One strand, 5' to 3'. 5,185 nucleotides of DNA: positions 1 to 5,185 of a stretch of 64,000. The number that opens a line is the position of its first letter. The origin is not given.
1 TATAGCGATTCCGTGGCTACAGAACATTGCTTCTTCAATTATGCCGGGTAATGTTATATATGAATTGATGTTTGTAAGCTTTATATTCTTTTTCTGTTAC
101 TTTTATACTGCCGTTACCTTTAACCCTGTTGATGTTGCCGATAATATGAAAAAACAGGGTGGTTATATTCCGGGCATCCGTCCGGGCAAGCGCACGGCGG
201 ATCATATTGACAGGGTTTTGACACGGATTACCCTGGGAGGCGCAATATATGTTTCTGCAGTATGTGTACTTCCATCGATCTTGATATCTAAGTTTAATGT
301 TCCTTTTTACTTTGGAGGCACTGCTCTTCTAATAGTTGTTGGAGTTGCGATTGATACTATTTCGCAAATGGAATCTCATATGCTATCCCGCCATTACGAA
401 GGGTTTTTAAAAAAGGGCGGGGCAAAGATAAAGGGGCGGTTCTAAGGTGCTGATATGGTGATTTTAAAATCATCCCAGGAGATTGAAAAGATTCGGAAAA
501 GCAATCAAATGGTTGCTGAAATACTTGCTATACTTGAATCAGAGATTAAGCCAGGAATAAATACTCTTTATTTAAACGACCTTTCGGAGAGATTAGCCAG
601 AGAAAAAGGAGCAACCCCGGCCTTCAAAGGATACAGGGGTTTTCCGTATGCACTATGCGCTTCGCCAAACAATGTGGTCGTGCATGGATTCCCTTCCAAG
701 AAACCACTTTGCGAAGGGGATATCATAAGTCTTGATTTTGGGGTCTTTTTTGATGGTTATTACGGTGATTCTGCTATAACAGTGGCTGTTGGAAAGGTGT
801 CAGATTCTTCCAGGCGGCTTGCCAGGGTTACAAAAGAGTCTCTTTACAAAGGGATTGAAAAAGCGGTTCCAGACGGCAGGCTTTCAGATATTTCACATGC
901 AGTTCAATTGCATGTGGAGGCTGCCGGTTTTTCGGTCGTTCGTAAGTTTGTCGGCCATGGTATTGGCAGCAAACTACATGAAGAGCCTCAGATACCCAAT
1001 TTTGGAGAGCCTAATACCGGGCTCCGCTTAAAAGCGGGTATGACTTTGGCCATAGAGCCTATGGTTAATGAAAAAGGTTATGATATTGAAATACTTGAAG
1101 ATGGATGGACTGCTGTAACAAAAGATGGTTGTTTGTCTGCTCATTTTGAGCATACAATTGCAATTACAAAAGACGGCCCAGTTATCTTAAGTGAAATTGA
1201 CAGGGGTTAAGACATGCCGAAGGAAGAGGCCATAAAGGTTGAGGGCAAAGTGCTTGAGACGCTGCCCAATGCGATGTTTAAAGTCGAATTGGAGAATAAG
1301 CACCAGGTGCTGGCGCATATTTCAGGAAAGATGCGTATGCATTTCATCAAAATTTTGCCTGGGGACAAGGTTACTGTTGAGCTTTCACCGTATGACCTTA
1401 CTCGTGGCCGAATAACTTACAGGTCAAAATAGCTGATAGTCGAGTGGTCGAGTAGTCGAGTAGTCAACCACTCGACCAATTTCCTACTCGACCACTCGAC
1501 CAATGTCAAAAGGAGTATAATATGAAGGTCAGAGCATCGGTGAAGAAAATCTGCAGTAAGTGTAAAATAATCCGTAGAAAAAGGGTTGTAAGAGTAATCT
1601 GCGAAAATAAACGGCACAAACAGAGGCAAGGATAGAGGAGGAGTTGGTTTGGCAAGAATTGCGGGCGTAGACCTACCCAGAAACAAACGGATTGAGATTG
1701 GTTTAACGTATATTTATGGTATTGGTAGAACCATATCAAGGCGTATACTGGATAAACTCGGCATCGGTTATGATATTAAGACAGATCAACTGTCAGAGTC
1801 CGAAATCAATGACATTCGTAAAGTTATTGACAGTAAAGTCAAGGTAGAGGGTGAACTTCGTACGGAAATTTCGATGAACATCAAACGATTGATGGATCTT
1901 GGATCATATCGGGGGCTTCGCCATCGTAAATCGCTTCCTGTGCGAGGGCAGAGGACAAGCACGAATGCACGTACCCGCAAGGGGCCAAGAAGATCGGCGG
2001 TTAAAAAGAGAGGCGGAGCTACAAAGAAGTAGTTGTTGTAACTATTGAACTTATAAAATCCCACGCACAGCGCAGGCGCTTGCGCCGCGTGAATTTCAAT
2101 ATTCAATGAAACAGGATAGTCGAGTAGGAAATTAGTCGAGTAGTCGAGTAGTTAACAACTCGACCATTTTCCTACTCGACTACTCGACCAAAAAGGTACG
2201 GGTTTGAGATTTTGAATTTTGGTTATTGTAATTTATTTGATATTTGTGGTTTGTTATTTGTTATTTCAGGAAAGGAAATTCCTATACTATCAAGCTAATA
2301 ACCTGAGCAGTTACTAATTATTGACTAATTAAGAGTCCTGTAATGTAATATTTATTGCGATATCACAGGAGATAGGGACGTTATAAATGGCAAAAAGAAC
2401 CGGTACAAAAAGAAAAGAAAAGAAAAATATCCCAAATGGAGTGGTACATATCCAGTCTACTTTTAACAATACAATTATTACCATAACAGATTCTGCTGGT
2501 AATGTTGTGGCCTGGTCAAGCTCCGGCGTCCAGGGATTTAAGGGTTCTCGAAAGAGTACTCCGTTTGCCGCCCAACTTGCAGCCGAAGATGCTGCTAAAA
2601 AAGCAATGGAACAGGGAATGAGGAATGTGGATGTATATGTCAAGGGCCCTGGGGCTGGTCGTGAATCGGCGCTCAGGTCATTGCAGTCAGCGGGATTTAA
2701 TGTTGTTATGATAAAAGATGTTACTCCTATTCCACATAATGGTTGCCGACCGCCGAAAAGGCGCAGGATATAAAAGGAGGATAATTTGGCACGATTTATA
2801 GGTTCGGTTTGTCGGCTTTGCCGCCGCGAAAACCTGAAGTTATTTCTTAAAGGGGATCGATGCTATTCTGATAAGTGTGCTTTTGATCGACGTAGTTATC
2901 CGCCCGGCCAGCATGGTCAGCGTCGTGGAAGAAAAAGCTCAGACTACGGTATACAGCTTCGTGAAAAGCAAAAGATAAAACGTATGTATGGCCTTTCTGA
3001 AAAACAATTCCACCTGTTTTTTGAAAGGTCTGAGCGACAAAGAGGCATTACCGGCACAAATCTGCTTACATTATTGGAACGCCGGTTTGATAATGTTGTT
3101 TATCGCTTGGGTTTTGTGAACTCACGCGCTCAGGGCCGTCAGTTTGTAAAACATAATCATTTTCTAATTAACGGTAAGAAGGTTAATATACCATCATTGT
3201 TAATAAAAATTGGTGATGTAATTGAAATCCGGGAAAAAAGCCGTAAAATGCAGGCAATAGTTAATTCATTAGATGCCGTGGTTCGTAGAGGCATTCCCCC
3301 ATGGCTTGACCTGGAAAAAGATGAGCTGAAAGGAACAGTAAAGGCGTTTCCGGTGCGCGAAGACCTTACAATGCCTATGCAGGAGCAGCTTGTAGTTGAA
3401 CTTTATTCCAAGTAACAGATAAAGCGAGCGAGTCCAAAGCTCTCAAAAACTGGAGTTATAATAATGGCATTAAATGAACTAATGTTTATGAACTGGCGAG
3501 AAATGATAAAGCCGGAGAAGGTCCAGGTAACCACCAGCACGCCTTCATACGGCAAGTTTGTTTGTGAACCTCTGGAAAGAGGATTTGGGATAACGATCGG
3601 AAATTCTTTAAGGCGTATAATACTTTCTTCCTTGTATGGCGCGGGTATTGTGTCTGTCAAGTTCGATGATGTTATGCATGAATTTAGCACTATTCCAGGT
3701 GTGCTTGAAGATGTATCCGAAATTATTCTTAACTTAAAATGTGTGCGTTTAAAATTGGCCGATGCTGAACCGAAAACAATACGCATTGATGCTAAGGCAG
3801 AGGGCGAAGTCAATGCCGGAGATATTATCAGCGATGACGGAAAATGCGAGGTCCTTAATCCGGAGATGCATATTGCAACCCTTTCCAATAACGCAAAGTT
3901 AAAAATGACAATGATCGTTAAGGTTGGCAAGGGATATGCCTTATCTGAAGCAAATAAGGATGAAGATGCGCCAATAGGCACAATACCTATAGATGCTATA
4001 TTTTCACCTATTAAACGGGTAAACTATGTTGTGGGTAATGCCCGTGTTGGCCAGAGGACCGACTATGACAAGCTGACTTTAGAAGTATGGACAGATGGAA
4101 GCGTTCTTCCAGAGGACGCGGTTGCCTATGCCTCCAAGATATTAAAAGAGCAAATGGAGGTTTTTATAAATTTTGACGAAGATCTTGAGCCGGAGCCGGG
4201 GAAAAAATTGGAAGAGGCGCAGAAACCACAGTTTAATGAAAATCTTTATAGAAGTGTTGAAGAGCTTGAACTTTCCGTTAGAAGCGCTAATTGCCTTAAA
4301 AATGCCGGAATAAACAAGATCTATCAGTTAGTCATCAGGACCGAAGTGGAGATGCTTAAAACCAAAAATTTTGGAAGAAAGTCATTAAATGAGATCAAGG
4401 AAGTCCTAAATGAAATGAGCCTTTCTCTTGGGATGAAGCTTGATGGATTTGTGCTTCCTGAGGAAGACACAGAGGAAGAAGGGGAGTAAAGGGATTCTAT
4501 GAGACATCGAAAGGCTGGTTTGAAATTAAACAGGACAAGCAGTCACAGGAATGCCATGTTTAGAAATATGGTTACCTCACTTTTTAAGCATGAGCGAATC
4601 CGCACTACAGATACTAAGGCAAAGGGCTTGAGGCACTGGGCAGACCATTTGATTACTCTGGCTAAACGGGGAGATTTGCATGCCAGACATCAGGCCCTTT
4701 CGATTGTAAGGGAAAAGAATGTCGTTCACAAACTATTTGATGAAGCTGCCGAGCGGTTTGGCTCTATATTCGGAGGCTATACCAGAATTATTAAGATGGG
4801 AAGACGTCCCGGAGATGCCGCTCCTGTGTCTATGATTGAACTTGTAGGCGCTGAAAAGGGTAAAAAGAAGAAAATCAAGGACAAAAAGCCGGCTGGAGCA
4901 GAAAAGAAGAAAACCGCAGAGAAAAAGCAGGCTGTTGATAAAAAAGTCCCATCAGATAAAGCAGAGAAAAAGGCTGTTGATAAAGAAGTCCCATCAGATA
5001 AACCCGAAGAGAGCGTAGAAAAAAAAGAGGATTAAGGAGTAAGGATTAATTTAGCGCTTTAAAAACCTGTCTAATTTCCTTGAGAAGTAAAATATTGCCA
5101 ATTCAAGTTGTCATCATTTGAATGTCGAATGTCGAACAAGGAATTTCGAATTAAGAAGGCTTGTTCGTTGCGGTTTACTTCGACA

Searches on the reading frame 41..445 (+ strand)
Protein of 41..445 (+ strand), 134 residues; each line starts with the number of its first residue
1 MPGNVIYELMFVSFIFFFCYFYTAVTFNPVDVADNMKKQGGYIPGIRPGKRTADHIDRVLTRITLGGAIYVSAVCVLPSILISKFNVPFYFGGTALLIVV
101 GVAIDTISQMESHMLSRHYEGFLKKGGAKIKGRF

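Call 22: search_protein_families(library=pfam, proteins=[window:41-445:+])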
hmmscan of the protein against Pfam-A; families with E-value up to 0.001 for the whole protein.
window:41-445:+ (134 aa): 1 family
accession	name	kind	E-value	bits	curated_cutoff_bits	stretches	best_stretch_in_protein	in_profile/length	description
PF00344.25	SecY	-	4.1e-38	131.9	32.2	1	4-107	206-306/306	SecY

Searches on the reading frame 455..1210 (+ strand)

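Call 22: search_protein_families(library=pfam, proteins=[window:455-1210:+])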
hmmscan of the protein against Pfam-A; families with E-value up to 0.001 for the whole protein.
window:455-1210:+ (251 aa): 1 family
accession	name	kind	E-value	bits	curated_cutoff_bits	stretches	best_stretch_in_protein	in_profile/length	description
PF00557.29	Peptidase_M24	-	6.3e-47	160.5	23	1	11-239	1-208/208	Metallopeptidase family M24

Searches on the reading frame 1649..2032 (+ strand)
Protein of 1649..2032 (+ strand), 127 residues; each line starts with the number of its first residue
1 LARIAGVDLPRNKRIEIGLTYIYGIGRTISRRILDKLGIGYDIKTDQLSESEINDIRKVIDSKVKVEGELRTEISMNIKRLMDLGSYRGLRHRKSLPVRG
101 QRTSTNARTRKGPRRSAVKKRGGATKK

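Call 22: search_protein_families(library=pfam, proteins=[window:1649-2032:+])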
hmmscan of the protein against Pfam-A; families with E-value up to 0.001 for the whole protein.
window:1649-2032:+ (127 aa): 1 family
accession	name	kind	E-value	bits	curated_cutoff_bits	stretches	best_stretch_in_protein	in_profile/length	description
PF00416.27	Ribosomal_S13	-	4.3e-30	105.2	31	1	3-109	1-128/128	Ribosomal protein S13/S18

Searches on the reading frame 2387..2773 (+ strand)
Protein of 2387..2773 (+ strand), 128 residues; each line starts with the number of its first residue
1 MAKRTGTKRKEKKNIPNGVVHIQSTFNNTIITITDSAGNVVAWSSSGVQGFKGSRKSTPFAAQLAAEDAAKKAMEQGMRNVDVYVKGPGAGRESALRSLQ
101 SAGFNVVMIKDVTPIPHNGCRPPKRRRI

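Call 22: search_protein_families(library=pfam, proteins=[window:2387-2773:+])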
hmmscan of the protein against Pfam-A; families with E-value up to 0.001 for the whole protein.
window:2387-2773:+ (128 aa): 1 family
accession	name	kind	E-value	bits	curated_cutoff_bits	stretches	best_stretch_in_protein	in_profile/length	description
PF00411.24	Ribosomal_S11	-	8.4e-51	171.5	25.1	1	18-127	1-110/110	Ribosomal protein S11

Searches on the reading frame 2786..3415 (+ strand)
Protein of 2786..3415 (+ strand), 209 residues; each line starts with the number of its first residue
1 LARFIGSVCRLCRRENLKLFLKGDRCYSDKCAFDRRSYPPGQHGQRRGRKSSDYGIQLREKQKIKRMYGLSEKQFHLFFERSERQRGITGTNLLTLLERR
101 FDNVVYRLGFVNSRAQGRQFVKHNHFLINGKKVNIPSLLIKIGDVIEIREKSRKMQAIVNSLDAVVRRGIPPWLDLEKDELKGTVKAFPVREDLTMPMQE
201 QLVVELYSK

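Call 22: search_protein_families(library=pfam, proteins=[window:2786-3415:+])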
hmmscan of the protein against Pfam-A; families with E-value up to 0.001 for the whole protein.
window:2786-3415:+ (209 aa): 2 families
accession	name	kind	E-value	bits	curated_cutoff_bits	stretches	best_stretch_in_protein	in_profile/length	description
PF00163.24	Ribosomal_S4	-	5.4e-34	117.2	23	1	3-98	1-95/95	Ribosomal protein S4/S9 N-terminal domain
PF01479.30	S4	-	1e-15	57.6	22.8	1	99-146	1-48/48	S4 domain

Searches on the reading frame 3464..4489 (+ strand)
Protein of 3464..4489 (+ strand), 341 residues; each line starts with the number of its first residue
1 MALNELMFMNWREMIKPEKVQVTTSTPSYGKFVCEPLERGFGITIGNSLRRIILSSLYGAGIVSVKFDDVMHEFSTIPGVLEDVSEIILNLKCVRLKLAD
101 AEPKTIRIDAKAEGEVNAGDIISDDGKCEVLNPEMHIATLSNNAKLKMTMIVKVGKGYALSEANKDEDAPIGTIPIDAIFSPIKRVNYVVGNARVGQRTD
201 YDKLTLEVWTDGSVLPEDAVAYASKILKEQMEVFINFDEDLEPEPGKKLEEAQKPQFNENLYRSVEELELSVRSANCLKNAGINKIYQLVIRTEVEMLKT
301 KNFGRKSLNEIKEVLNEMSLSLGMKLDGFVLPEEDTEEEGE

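Call 22: search_protein_families(library=pfam, proteins=[window:3464-4489:+])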
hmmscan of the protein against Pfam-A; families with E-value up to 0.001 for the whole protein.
window:3464-4489:+ (341 aa): 3 families
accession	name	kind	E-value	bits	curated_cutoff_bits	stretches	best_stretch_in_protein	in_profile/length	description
PF01000.31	RNA_pol_A_bac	-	2.9e-32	111.8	33.9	1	65-181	1-119/119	RNA polymerase Rpb3/RpoA insert domain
PF03118.21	RNA_pol_A_CTD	-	2.3e-25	88.5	23.8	1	254-317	4-67/67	Bacterial RNA polymerase, alpha chain C terminal domain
PF01193.29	RNA_pol_L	-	1.7e-24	85.8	24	1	35-231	1-74/74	RNA polymerase Rpb3/Rpb11 dimerisation domain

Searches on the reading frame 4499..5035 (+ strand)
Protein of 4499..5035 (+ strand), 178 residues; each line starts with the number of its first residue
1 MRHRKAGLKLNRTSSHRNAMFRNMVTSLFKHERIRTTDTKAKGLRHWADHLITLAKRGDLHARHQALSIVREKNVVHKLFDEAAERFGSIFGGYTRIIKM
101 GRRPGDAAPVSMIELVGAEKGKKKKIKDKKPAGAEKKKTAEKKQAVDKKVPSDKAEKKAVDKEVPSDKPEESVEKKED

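Call 22: search_protein_families(library=pfam, proteins=[window:4499-5035:+])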
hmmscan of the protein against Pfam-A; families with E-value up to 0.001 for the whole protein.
window:4499-5035:+ (178 aa): 1 family
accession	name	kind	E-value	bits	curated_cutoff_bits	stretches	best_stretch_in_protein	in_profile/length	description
PF01196.24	Ribosomal_L17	-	5.6e-37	127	27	1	20-116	1-97/97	Ribosomal protein L17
